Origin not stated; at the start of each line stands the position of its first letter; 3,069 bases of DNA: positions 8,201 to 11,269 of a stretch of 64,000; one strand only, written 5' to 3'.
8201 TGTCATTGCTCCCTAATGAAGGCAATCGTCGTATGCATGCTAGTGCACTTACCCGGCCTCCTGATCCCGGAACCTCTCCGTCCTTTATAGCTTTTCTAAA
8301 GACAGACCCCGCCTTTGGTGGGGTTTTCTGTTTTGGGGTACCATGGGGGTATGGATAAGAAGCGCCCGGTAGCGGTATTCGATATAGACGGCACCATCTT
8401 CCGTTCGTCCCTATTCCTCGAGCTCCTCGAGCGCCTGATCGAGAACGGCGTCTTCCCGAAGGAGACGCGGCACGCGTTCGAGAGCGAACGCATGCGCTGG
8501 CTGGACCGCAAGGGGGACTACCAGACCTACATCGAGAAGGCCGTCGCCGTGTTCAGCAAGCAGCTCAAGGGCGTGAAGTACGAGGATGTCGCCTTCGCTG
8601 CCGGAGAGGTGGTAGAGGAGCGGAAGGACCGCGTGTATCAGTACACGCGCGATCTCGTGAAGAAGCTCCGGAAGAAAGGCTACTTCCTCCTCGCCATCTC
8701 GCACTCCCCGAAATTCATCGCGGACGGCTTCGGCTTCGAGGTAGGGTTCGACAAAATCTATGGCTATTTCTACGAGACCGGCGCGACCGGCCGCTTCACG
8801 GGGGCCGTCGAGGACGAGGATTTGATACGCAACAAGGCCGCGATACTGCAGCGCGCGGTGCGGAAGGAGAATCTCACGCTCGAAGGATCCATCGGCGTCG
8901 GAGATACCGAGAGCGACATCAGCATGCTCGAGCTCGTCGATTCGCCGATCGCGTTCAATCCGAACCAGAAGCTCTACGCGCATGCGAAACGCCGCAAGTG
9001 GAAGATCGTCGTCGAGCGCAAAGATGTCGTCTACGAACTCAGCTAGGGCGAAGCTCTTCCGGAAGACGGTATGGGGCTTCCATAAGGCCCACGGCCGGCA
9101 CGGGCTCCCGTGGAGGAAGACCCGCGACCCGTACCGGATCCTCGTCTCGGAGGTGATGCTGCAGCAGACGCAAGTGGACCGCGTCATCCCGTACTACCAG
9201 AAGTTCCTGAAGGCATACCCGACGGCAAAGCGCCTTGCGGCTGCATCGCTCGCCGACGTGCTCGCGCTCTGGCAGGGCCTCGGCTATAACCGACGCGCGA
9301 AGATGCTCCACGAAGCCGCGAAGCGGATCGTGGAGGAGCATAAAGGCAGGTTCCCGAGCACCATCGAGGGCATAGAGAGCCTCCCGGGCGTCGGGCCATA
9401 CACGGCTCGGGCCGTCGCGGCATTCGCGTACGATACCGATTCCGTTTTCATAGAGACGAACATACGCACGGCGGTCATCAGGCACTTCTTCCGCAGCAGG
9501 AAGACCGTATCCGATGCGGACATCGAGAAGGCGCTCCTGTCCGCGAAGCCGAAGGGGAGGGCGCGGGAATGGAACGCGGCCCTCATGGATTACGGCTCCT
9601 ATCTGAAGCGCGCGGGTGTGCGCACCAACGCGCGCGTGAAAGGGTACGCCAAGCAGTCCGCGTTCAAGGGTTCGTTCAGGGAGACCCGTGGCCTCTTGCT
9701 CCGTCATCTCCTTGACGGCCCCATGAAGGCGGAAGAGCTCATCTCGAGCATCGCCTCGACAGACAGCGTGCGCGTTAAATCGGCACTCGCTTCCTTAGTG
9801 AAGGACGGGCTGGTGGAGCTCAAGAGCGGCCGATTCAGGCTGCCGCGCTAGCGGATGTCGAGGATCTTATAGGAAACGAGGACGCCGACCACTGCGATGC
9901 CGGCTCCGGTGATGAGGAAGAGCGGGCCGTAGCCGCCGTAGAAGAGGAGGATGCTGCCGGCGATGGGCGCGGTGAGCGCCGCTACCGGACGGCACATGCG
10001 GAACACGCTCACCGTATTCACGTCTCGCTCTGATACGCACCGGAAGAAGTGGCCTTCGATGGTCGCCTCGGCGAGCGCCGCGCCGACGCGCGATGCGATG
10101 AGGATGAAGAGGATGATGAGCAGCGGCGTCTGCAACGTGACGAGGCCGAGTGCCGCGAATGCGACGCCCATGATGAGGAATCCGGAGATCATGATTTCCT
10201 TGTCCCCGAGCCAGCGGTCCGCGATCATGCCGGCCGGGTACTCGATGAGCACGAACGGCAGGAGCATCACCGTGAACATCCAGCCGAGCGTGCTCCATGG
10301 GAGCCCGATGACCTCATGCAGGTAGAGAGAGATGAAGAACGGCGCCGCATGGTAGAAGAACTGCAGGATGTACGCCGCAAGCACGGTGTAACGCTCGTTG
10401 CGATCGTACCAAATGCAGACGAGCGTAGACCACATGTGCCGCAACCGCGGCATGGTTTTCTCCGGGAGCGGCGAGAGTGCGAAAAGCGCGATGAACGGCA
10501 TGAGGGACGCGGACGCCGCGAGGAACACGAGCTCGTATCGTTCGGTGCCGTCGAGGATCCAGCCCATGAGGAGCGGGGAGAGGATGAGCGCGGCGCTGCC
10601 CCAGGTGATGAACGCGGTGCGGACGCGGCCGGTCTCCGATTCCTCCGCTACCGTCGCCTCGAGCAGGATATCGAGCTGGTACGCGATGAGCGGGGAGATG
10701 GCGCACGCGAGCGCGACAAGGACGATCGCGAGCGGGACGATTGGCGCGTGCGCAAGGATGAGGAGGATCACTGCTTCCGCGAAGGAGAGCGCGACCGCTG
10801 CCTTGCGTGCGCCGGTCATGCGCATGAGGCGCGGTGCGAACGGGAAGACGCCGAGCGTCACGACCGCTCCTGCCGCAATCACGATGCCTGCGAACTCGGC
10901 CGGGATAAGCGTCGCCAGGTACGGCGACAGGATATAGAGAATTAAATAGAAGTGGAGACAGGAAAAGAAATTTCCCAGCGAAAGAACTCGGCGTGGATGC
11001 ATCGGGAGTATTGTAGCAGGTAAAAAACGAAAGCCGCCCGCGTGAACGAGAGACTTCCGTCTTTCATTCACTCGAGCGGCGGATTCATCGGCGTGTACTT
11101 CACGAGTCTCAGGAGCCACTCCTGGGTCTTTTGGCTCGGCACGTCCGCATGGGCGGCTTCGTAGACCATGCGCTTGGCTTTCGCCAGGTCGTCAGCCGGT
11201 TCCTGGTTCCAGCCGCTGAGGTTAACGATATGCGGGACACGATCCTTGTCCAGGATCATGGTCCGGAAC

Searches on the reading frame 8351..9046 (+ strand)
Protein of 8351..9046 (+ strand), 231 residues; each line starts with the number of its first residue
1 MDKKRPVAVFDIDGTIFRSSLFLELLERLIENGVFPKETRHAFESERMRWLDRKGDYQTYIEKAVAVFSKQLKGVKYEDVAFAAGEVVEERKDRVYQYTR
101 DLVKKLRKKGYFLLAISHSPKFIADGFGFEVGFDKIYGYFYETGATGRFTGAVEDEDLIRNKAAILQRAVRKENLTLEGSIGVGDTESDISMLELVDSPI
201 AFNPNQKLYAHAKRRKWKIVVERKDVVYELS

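Call 13: search_protein_families(library=pfam, proteins=[window:8351-9046:+])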
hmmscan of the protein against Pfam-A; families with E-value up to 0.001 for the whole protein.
window:8351-9046:+ (231 aa): 4 families
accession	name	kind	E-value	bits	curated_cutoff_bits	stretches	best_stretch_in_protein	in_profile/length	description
PF12710.13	HAD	-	6.1e-19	69.6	27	1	8-194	1-189/189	haloacid dehalogenase-like hydrolase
PF00702.32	Hydrolase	-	2.3e-12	48.1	26.4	1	7-195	3-189/191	haloacid dehalogenase-like hydrolase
PF08282.18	Hydrolase_3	-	5e-05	23.6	20.9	0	161-202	187-228/255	haloacid dehalogenase-like hydrolase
PF13419.12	HAD_2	-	0.0002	22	23.8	0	9-191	2-166/178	Haloacid dehalogenase-like hydrolase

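Call 36: find_homologous_proteins(query=window:8351-9043:+, max_evalue=1e-40)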
Query window:8351-9043:+ (231 aa): 6053 proteins with E <= 1e-40 among 6912 candidates; the best 120 are listed.
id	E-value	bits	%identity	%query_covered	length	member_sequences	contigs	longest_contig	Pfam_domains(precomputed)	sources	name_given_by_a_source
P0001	3.4e-147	506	100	100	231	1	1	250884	PF00702.33,PF12710.14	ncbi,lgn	-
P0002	1.7e-133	461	89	100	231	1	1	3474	PF00702.33,PF12710.14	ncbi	-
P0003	5.8e-123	426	82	100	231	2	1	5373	PF00702.33,PF12710.14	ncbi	-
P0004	2.9e-119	414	79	99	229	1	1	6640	PF00702.33,PF12710.14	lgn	-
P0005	8.1e-119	413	79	100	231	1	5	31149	PF00702.33,PF12710.14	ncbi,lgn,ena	-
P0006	2.1e-118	411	78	100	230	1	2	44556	PF00702.33,PF12710.14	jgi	jgi:HAD superfamily hydrolase (TIGR01490 family)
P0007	2.4e-118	411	78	100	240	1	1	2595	PF00702.33,PF12710.14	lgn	-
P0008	2.4e-118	411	78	100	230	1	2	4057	PF00702.33,PF12710.14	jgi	jgi:HAD superfamily hydrolase (TIGR01490 family)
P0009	4.2e-117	407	78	100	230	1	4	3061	PF00702.33,PF12710.14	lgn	-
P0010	7.0e-117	406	77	100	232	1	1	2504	PF00702.33,PF12710.14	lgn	-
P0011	7.7e-117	406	77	100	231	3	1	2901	PF00702.33,PF12710.14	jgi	-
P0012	3.0e-115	401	76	99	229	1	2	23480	PF00702.33,PF12710.14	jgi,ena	-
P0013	3.2e-115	401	76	100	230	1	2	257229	PF00702.33,PF08282.19,PF12710.14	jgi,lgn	-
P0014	4.9e-115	400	77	100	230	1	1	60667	PF00702.33,PF12710.14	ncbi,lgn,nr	ncbi:MAG TPA: HAD-IB family phosphatase [Candidatus Paceibacterota bacterium]|nr:HAD-IB family phosp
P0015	5.2e-115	400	77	100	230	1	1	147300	PF00702.33,PF12710.14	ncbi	-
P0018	1.1e-114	399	77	98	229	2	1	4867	PF00702.33,PF12710.14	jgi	jgi:HAD superfamily hydrolase (TIGR01490 family)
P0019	3.6e-114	398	78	99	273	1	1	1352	PF00702.33,PF12710.14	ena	-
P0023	2.7e-113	395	75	98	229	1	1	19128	PF00702.33,PF12710.14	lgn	-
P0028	7.2e-113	393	76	100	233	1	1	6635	PF00702.33,PF12710.14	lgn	-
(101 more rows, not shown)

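Call 37: find_encoding_contigs(protein=P0002, flank=2000, max_places=4)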
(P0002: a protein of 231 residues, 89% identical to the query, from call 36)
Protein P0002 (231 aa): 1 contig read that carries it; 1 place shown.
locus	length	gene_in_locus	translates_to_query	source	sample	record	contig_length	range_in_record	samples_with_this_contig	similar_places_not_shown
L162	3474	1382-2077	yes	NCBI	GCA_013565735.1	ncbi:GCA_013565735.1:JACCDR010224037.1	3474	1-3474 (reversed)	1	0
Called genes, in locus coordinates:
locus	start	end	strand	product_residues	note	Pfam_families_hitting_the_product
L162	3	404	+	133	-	?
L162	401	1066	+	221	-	PF00730:HhH-GPD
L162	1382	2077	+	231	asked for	PF00702:Hydrolase, PF12710:HAD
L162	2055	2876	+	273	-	PF00730:HhH-GPD, PF00633:HHH (weak)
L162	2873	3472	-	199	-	?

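Call 38: find_encoding_contigs(protein=P0003, flank=2000, max_places=4)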
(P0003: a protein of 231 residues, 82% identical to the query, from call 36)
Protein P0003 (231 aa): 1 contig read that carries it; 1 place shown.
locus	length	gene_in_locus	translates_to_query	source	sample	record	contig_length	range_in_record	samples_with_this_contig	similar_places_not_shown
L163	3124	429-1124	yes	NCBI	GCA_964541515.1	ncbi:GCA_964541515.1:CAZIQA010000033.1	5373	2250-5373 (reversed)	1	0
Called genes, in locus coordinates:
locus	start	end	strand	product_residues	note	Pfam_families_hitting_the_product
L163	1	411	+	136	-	?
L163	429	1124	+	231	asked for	PF00702:Hydrolase, PF12710:HAD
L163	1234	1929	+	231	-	PF00730:HhH-GPD, PF00633:HHH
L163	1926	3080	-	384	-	PF07690:MFS_1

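Call 39: find_encoding_contigs(protein=P0004, flank=2000, max_places=4)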
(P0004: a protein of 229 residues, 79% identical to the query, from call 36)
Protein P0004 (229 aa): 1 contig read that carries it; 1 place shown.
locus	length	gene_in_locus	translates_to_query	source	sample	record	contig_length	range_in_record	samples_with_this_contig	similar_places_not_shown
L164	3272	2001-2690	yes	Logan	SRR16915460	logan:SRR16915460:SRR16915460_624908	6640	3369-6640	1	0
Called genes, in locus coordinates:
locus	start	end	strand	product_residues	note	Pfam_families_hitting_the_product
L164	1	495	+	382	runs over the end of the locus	PF26514:DUF8173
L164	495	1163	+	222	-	PF00730:HhH-GPD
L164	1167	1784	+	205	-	-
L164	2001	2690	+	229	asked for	PF00702:Hydrolase, PF12710:HAD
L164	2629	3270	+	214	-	?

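Call 40: find_encoding_contigs(protein=P0005, flank=2000, max_places=4)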
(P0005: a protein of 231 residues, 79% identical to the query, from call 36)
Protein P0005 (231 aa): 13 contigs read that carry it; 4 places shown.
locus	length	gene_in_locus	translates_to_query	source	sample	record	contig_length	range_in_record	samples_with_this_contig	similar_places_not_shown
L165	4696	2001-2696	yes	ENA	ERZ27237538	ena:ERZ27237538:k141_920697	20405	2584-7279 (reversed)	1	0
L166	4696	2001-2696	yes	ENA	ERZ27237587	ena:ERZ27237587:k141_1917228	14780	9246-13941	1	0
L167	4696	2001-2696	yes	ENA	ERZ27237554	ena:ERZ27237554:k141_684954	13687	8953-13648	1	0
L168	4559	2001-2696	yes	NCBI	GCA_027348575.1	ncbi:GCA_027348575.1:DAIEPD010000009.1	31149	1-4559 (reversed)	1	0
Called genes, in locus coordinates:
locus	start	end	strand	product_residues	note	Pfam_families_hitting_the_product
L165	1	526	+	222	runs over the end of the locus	PF00730:HhH-GPD, PF00633:HHH (weak)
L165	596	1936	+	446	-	-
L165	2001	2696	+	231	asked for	PF00702:Hydrolase, PF12710:HAD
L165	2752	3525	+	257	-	PF00730:HhH-GPD, PF00633:HHH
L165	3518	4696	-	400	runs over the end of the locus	PF07690:MFS_1, PF03092:BT1 (weak)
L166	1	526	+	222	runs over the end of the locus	PF00730:HhH-GPD, PF00633:HHH (weak)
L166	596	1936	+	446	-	-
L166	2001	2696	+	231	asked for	PF00702:Hydrolase, PF12710:HAD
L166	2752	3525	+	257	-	PF00730:HhH-GPD, PF00633:HHH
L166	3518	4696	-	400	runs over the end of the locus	PF07690:MFS_1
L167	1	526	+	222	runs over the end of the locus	PF00730:HhH-GPD, PF00633:HHH (weak)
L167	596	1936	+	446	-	-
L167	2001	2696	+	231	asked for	PF00702:Hydrolase, PF12710:HAD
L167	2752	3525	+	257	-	PF00730:HhH-GPD, PF00633:HHH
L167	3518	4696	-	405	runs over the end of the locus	?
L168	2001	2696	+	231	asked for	PF00702:Hydrolase, PF12710:HAD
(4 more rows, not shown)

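Call 47: find_encoding_contigs(protein=P0006, flank=2000, max_places=4)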
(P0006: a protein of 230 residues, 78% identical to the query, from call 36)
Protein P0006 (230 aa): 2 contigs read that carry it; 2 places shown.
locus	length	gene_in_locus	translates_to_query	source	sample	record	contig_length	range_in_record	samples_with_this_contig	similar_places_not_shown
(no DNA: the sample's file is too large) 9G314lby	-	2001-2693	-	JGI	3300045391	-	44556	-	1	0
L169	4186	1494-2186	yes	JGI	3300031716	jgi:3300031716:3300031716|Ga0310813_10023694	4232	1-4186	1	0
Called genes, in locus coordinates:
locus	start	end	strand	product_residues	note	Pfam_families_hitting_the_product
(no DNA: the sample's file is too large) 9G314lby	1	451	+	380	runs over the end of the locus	PF12698:ABC2_membrane_3 (faint), PF26514:DUF8173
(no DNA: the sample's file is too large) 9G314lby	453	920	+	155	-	PF00578:AhpC-TSA, PF08534:Redoxin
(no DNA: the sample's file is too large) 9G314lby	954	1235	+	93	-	-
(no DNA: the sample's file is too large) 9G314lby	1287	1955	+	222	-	PF00730:HhH-GPD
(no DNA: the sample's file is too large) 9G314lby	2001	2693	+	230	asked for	PF00702:Hydrolase, PF12710:HAD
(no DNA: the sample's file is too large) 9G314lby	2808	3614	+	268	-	PF00730:HhH-GPD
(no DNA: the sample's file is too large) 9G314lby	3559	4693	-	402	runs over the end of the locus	PF07690:MFS_1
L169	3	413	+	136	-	PF00578:AhpC-TSA, PF08534:Redoxin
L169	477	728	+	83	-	-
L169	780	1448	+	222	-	PF00730:HhH-GPD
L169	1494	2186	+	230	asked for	PF00702:Hydrolase, PF12710:HAD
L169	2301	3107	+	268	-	PF00730:HhH-GPD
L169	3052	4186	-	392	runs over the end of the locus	?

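Call 48: find_encoding_contigs(protein=P0007, flank=2000, max_places=4)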
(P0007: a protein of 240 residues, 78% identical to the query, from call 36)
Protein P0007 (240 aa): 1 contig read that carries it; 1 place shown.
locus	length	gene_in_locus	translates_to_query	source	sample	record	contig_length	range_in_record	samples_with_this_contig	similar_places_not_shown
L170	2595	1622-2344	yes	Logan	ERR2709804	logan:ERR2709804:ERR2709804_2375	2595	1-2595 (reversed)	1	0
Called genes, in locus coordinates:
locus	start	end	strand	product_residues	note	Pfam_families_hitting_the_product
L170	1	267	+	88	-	?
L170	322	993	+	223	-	PF00730:HhH-GPD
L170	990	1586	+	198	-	-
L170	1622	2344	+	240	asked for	PF00702:Hydrolase, PF12710:HAD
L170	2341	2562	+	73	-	PF04024:PspC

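Call 54: find_encoding_contigs(protein=P0019, flank=2000, max_places=4)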
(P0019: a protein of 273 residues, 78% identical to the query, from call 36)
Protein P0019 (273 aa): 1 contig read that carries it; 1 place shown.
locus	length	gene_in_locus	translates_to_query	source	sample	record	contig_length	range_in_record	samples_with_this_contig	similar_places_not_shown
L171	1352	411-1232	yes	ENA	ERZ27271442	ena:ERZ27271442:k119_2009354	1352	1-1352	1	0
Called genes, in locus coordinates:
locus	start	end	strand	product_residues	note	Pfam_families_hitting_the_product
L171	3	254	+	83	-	?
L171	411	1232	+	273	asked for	PF00702:Hydrolase, PF12710:HAD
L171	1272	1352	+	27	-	?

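Call 59: find_encoding_contigs(protein=P0018, flank=2000, max_places=4)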
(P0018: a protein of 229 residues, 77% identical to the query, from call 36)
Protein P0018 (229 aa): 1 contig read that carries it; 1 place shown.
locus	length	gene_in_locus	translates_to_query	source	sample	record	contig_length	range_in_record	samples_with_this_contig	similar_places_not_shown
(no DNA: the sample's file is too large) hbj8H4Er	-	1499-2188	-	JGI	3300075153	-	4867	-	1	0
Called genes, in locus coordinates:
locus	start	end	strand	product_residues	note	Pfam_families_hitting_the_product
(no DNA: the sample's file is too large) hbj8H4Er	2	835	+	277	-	PF26514:DUF8173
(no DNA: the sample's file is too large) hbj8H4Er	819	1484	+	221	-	PF00730:HhH-GPD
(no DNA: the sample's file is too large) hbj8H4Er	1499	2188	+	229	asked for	PF00702:Hydrolase, PF12710:HAD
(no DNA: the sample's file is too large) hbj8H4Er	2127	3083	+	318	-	PF00730:HhH-GPD, PF00633:HHH (weak)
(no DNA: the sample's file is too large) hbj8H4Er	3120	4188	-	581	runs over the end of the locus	?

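Call 68: find_encoding_contigs(protein=P0010, flank=1500, max_places=3)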
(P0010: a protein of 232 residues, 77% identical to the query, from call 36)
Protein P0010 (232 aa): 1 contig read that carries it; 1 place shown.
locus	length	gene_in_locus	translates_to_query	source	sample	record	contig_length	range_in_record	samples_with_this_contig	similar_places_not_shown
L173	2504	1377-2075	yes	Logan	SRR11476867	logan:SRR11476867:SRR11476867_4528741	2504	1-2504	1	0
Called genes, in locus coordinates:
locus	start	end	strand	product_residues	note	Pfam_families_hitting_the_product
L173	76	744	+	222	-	PF00730:HhH-GPD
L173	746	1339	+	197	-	-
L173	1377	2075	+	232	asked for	PF00702:Hydrolase, PF12710:HAD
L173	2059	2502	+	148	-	?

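Call 69: find_encoding_contigs(protein=P0028, flank=1500, max_places=3)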
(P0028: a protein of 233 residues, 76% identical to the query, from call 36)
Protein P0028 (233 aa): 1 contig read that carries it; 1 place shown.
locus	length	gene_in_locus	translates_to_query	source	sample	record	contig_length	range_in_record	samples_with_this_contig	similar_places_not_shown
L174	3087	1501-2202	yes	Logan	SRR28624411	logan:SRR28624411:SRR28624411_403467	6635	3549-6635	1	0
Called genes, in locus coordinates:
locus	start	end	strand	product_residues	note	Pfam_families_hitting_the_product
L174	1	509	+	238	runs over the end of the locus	PF00730:HhH-GPD, PF00633:HHH (weak)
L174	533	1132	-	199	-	PF07352:Phage_Mu_Gam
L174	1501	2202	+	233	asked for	PF00702:Hydrolase, PF12710:HAD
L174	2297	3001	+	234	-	PF00730:HhH-GPD, PF00633:HHH (weak)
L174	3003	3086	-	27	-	?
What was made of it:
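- This holds even when the upstream neighbour differs: nth, a 205-aa ORF in L164, and a Mu Gam-like gene on the opposite strand in L174 (calls 37, 39, 54, 69).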

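Call 83: find_encoding_contigs(protein=P0023, flank=2500, max_places=3)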
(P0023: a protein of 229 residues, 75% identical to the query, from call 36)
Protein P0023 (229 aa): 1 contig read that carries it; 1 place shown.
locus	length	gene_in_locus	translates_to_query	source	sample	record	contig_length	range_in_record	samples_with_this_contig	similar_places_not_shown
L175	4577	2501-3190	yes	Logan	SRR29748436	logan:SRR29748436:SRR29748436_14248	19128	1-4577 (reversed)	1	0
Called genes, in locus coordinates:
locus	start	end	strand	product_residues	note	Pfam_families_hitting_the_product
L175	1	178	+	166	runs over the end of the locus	PF07884:VKOR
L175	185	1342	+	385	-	PF26514:DUF8173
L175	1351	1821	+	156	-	PF08534:Redoxin, PF00578:AhpC-TSA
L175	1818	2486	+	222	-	PF00730:HhH-GPD, PF00633:HHH (weak)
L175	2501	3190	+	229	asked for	PF00702:Hydrolase, PF12710:HAD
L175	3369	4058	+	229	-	PF00730:HhH-GPD, PF00633:HHH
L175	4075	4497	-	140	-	PF04545:Sigma70_r4 (weak), PF08281:Sigma70_r4_2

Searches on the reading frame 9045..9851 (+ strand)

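Call 13: search_protein_families(library=pfam, proteins=[window:9045-9851:+])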
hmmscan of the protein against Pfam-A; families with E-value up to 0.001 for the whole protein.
window:9045-9851:+ (268 aa): 2 families
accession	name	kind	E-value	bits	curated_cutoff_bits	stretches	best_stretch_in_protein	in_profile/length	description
PF00730.31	HhH-GPD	-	2.3e-17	63.7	26.2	1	34-164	1-102/108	HhH-GPD superfamily base excision DNA repair protein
PF00633.29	HHH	-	4.3e-08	33.1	24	1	99-127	2-30/30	Helix-hairpin-helix motif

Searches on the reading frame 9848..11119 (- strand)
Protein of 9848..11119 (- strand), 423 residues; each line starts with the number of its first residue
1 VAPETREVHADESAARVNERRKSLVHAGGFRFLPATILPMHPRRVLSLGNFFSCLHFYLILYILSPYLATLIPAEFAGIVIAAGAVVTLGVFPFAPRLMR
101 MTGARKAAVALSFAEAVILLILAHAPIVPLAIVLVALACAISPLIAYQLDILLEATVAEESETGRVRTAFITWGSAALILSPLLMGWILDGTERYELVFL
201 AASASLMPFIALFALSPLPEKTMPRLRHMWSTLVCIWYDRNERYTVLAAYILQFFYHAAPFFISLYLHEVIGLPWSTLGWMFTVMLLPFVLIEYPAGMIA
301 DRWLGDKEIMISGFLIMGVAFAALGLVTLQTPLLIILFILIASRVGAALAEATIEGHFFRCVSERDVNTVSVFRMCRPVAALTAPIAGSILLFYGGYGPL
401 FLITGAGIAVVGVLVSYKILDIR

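Call 13: search_protein_families(library=pfam, proteins=[window:9848-11119:-])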
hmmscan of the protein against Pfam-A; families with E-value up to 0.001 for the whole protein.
window:9848-11119:- (423 aa): 2 families
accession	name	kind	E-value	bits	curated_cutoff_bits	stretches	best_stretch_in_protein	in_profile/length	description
PF07690.21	MFS_1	-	2.3e-15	56.8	33.4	2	277-416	33-169/347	Major Facilitator Superfamily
PF12832.13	MFS_1_like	-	0.00015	21.4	25.2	0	113-348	73-318/373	MFS_1 like family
